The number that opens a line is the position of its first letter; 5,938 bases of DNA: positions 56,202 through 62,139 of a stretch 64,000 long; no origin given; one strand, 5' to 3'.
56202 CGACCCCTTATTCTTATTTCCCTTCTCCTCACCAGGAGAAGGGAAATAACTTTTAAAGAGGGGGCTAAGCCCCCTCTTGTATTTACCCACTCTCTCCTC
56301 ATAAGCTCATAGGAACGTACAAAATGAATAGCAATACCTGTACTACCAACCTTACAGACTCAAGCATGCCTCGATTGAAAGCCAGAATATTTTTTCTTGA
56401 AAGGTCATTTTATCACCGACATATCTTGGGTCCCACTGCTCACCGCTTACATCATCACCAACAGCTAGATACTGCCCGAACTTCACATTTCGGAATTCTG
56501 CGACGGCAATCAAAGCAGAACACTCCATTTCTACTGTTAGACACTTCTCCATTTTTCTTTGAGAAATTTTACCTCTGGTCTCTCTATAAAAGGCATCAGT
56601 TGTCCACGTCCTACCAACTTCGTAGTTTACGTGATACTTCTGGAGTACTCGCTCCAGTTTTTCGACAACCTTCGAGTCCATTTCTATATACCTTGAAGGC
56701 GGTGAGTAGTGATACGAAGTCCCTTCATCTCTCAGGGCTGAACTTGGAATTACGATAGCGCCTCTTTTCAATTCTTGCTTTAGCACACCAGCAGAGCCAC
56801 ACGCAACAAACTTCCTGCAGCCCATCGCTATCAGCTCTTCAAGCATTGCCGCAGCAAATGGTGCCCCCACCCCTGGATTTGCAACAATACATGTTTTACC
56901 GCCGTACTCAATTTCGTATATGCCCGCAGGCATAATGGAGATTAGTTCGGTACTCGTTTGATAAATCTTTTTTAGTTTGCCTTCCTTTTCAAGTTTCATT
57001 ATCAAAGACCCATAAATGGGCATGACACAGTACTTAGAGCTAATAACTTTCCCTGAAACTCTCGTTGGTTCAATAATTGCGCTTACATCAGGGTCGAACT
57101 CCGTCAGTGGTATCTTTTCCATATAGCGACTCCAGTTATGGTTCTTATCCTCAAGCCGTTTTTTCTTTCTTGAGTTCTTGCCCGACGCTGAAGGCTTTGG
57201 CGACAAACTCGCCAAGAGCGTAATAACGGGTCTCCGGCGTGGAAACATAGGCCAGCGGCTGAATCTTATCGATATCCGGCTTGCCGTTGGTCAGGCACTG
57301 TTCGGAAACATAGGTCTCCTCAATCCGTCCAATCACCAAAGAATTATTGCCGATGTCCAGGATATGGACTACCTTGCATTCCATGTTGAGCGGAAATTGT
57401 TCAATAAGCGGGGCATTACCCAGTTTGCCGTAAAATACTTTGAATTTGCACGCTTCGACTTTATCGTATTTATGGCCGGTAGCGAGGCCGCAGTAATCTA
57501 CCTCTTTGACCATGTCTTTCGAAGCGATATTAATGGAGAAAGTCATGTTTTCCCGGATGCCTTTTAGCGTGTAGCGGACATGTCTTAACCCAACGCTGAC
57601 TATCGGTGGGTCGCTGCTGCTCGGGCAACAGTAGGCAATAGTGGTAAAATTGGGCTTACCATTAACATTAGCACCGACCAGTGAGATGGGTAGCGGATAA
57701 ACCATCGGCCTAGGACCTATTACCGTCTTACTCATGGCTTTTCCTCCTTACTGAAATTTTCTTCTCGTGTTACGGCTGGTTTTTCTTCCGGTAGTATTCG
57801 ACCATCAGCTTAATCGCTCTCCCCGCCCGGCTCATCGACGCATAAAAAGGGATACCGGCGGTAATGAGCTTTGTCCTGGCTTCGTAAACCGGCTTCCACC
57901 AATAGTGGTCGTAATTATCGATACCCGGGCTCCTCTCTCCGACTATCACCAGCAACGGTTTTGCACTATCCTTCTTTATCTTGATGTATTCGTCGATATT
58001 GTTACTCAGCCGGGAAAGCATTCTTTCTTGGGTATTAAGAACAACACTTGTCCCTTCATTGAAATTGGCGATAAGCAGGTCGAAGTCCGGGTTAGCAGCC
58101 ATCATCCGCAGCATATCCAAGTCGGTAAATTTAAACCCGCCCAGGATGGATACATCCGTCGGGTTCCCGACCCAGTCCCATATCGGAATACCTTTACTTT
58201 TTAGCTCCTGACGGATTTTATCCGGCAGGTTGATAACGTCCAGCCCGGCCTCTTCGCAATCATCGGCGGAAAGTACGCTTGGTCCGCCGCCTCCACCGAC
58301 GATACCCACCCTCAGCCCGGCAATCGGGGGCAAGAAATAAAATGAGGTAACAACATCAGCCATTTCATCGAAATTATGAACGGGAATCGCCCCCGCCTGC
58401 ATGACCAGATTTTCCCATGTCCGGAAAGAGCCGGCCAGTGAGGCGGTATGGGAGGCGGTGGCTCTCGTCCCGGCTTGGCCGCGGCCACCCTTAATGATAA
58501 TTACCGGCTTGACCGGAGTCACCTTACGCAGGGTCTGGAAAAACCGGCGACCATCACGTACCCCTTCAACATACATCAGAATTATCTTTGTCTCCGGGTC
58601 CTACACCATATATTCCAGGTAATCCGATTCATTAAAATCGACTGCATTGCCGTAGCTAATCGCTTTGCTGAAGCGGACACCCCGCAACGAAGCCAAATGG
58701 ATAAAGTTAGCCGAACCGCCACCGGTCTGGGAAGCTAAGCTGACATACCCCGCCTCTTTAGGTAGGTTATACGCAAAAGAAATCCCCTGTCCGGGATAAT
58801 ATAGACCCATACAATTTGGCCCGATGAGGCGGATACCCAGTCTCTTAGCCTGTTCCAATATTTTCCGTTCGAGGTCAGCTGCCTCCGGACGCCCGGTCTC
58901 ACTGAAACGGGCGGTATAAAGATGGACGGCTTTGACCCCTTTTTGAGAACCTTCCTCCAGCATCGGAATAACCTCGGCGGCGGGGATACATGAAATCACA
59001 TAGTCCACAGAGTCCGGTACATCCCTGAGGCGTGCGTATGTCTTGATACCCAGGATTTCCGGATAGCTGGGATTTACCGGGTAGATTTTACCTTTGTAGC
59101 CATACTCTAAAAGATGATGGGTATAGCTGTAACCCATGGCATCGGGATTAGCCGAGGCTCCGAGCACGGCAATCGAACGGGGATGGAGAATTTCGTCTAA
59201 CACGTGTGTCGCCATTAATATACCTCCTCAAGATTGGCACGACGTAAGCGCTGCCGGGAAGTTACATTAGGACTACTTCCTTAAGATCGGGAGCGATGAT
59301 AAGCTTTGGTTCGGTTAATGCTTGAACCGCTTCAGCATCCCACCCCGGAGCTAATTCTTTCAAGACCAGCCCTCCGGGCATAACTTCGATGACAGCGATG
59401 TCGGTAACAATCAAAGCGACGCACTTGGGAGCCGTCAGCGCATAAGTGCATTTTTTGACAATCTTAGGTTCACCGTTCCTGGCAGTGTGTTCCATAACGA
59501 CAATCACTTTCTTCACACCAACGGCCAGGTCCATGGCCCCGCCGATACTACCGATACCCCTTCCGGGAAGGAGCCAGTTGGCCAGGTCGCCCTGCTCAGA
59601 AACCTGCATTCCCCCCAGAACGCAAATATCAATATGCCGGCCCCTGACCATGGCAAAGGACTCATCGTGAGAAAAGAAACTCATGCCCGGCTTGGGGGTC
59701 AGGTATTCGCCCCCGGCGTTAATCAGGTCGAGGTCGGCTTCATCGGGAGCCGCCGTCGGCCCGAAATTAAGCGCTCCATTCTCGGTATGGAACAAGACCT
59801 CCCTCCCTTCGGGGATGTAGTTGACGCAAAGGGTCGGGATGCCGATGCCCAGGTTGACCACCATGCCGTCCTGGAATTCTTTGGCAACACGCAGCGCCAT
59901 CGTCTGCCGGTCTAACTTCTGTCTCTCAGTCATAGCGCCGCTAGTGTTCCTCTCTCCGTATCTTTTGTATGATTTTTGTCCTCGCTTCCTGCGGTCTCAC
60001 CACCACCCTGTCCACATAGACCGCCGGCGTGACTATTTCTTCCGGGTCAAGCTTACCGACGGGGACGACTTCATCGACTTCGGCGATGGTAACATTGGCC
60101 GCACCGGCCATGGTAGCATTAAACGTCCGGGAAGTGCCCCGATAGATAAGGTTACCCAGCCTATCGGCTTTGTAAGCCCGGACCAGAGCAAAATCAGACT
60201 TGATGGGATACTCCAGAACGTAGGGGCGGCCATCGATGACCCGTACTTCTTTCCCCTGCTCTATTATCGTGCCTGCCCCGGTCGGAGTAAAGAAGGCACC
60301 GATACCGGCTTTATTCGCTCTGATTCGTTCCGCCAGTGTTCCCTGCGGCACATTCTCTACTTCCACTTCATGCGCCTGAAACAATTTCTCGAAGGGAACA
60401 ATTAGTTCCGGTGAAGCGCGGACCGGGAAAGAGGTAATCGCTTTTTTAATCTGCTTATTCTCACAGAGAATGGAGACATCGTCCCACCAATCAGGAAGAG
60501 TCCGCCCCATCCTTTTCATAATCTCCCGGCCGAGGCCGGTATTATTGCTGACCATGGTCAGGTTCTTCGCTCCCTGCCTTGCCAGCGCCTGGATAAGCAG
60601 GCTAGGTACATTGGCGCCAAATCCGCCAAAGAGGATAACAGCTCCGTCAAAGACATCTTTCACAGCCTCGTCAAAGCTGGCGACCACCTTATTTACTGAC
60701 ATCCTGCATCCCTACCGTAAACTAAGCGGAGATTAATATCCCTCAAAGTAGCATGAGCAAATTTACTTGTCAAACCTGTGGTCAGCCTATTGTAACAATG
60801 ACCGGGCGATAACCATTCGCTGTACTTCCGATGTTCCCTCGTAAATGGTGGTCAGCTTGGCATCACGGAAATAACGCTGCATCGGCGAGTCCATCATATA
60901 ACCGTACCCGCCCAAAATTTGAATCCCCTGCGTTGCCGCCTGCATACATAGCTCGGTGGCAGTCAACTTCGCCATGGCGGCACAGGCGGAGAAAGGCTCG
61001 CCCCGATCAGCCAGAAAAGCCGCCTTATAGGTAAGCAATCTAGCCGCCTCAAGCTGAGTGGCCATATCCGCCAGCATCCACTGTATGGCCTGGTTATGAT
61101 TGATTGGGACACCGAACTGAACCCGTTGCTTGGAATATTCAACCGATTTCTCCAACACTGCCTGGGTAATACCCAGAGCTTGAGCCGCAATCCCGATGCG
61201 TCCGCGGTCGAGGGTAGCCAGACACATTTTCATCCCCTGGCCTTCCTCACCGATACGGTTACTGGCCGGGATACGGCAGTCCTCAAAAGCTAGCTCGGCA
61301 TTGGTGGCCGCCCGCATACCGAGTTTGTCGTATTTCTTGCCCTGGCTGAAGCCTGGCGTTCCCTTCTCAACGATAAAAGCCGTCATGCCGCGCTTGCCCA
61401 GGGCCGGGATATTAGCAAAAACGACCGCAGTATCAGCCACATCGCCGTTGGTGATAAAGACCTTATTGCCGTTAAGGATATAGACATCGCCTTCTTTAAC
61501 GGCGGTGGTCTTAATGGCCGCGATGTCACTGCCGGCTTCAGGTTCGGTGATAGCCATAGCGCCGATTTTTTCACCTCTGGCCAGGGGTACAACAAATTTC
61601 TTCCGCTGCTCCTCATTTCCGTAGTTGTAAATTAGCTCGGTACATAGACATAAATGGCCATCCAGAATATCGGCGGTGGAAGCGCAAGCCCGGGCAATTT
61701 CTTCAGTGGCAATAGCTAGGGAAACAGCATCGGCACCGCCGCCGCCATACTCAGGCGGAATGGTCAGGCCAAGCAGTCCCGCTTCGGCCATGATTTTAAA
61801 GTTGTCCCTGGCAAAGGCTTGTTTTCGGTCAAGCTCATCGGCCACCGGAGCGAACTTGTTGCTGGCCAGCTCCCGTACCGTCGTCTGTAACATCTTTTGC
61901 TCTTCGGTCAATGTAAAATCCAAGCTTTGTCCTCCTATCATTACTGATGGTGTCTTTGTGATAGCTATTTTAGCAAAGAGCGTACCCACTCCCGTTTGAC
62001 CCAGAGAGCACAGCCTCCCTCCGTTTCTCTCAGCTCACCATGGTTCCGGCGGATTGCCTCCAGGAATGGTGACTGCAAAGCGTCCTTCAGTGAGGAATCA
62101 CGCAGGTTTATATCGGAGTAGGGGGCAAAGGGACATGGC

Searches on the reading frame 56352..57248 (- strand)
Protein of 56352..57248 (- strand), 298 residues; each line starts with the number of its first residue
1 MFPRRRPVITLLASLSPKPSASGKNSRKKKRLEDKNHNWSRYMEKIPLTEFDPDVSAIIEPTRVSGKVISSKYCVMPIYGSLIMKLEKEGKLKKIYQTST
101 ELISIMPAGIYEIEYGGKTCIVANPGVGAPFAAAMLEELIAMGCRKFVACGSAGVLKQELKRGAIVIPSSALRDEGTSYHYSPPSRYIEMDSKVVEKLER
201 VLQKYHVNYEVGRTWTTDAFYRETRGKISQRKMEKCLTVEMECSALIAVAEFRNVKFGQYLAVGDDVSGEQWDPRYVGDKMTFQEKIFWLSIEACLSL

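Call 3: search_protein_families(library=pfam, proteins=[window:56352-57248:-])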
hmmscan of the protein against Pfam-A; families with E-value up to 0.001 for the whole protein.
window:56352-57248:- (298 aa): 1 family
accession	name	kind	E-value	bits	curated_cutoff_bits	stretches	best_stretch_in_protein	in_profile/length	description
PF01048.26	PNP_UDP_1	-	1.4e-34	119.9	25.1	1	110-269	34-206/233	Phosphorylase superfamily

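Call 4: search_protein_families(library=ncbifam, proteins=[window:56352-57248:-])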
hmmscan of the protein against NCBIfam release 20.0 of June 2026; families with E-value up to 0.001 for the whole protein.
window:56352-57248:- (298 aa): 13 families
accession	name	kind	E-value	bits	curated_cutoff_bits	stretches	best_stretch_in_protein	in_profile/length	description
TIGR01718.1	Uridine-psphlse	equivalog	1.6e-19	70.2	280.3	1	110-263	45-211/245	uridine phosphorylase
NF005500.0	PRK07115.1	equivalog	1.7e-16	60.3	264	1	122-265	67-211/261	AMP nucleosidase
NF004489.0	PRK05819.1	subfamily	4.2e-15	55.6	230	1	114-268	52-208/236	DeoD-type purine-nucleoside phosphorylase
TIGR01721.1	AMN-like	hypoth_equivalog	1.2e-14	54.2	307.2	1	122-265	64-209/269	AMP nucleosidase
NF008383.0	PRK11178.1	equivalog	3.3e-14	52.8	262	1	92-222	34-164/254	uridine phosphorylase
NF004079.0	PRK05584.1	equivalog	1.2e-13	51.1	169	1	99-257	22-190/232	5'-methylthioadenosine/adenosylhomocysteine nucleosidase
NF009914.0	PRK13374.1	subfamily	3.7e-13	49.6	338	1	113-268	51-208/235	DeoD-type purine-nucleoside phosphorylase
TIGR00107.1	deoD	equivalog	8.8e-13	48.3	232.25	1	113-269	47-205/232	purine-nucleoside phosphorylase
TIGR03468.1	HpnG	hypoth_equivalog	1.7e-11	44.1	187.1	1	118-267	20-158/212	hopanoid-associated phosphorylase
TIGR01704.1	MTA_SAH-Nsdase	equivalog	5.1e-06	26.2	73.8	1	98-265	20-197/229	5'-methylthioadenosine/S-adenosylhomocysteine nucleosidase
TIGR03664.1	fut_nucase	equivalog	2.5e-05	24.1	124.7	0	114-257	31-193/228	futalosine hydrolase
NF011286.0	PRK14697.1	equivalog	6.3e-05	22.6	260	1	84-259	10-189/233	bifunctional 5'-methylthioadenosine/S-adenosylhomocysteine nucleosidase/phosphatase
NF005213.0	PRK06698.1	equivalog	9.2e-05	21.4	768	1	84-264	10-194/459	bifunctional 5'-methylthioadenosine/S-adenosylhomocysteine nucleosidase/phosphatase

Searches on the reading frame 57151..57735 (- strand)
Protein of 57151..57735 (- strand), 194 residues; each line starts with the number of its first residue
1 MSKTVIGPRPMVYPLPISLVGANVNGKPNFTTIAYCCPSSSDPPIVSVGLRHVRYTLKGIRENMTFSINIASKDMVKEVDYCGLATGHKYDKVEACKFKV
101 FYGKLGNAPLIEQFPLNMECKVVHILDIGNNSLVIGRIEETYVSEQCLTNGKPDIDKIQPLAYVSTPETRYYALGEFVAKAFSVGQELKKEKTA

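Call 27: search_protein_families(library=pfam, proteins=[window:57151-57735:-])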
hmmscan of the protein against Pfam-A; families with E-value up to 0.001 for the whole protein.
window:57151-57735:- (194 aa): 1 family
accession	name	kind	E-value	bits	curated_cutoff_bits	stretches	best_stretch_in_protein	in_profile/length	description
PF01613.24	Flavin_Reduct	-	3.8e-23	82.7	27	1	13-149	4-139/153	Flavin reductase like domain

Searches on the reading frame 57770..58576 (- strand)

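Call 27: search_protein_families(library=pfam, proteins=[window:57770-58576:-])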
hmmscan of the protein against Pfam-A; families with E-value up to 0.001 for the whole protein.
window:57770-58576:- (268 aa): 2 families
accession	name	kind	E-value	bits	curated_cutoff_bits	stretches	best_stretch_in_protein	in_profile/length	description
PF13607.11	Succ_CoA_lig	-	8.5e-24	84.3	27.4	1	1-77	60-136/138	Succinyl-CoA ligase like flavodoxin domain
PF19045.5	Ligase_CoA_2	-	8.7e-05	23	23.7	1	91-171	2-80/162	Ligase-CoA domain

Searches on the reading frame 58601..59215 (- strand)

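Call 27: search_protein_families(library=pfam, proteins=[window:58601-59215:-])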
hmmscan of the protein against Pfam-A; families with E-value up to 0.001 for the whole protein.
window:58601-59215:- (204 aa): 3 families
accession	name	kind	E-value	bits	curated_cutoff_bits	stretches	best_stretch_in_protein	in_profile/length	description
PF13380.12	CoA_binding_2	-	2e-24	86.7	22.8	1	13-140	1-115/116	CoA binding domain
PF02629.25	CoA_binding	-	1.8e-09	38.6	22.3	1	13-101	4-95/97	CoA binding domain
PF13607.11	Succ_CoA_lig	-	2.6e-08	34.2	27.4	1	156-203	2-49/138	Succinyl-CoA ligase like flavodoxin domain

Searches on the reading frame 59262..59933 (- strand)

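Call 27: search_protein_families(library=pfam, proteins=[window:59262-59933:-])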
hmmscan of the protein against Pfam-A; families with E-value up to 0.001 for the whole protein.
window:59262-59933:- (223 aa): 1 family
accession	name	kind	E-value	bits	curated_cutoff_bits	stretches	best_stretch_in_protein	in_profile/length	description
PF01144.29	CoA_trans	-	3.9e-43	147.8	23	1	10-204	2-215/217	Coenzyme A transferase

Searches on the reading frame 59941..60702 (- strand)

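Call 27: search_protein_families(library=pfam, proteins=[window:59941-60702:-])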
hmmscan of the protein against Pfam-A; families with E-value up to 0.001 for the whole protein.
window:59941-60702:- (253 aa): 1 family
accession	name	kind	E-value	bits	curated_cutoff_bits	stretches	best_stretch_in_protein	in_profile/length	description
PF01144.29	CoA_trans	-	1.1e-56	192.1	23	1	8-235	2-216/217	Coenzyme A transferase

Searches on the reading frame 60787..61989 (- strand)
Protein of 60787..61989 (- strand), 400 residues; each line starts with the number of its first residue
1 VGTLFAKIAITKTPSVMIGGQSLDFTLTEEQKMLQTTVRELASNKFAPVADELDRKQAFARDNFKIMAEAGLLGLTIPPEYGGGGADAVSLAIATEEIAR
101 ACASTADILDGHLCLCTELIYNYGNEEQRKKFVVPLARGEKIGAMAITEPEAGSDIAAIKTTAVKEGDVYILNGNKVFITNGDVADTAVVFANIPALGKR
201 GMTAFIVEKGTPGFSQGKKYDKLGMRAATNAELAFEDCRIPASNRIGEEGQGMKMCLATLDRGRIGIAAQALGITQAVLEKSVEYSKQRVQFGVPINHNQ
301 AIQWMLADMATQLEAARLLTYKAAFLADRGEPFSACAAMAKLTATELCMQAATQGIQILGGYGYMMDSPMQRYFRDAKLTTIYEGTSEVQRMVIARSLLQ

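Call 27: search_protein_families(library=pfam, proteins=[window:60787-61989:-])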
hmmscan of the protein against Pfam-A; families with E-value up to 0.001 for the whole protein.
window:60787-61989:- (400 aa): 5 families
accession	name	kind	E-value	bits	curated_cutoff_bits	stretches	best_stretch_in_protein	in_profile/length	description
PF00441.29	Acyl-CoA_dh_1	-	3.9e-50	170.3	22.4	1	250-399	1-150/150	Acyl-CoA dehydrogenase, C-terminal domain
PF02771.21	Acyl-CoA_dh_N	-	1.5e-35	122.5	22.9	1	28-140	1-113/113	Acyl-CoA dehydrogenase, N-terminal domain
PF08028.16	Acyl-CoA_dh_2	-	1.7e-27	96.8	22.7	1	265-387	1-133/134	Acyl-CoA dehydrogenase, C-terminal domain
PF02770.24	Acyl-CoA_dh_M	-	7.6e-26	90.6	33.3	1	144-238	1-97/97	Acyl-CoA dehydrogenase, middle domain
PF22924.1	ACOX_C_alpha1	-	2.9e-07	30.9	27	1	285-399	51-169/169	Acyl-CoA oxidase, C-alpha1 domain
